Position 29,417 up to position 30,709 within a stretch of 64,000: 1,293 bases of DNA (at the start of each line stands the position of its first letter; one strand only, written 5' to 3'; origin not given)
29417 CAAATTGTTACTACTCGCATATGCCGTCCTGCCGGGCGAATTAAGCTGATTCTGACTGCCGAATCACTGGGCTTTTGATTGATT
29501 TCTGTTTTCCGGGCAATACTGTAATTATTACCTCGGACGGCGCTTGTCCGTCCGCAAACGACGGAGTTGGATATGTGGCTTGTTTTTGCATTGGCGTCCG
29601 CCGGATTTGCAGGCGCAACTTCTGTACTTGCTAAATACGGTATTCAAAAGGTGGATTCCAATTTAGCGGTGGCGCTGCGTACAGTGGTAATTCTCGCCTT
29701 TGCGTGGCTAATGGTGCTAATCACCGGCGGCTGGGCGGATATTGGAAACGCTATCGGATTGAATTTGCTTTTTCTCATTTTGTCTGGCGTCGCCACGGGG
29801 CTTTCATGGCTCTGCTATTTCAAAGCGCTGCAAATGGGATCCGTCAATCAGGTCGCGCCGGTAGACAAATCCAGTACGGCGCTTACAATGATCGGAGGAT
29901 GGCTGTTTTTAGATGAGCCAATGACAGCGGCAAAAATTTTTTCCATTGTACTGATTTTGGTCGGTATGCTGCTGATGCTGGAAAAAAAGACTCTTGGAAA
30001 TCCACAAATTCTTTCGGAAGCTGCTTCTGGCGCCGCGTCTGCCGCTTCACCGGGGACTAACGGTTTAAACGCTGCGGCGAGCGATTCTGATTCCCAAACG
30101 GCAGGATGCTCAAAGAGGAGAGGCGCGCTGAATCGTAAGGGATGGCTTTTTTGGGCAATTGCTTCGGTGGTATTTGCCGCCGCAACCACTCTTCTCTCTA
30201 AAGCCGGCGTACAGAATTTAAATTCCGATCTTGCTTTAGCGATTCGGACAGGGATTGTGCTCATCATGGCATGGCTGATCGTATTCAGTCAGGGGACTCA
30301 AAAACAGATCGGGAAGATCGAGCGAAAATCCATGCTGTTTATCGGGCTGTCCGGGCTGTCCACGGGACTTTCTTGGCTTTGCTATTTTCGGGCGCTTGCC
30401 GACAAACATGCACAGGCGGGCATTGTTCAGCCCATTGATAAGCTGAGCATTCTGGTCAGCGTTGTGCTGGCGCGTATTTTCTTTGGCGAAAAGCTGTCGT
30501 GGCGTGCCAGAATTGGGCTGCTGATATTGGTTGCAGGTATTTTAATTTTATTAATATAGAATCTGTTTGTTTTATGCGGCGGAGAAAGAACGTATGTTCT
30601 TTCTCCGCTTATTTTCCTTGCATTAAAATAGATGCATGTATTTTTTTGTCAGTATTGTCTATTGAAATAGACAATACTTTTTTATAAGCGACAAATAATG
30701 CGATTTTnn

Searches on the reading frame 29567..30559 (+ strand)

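Call 40: search_protein_families(library=pfam, proteins=[window:29567-30559:+], max_evalue=0.001)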
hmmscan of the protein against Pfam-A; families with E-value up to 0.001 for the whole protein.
window:29567-30559:+ (330 aa): 2 families
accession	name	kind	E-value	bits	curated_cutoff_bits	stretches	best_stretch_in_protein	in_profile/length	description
PF00892.27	EamA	-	1e-35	123.4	28.2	2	3-138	2-134/135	EamA-like transporter family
PF05653.20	Mg_trans_NIPA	-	0.00017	21.3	26.2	1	279-329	70-120/295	Magnesium transporter NIPA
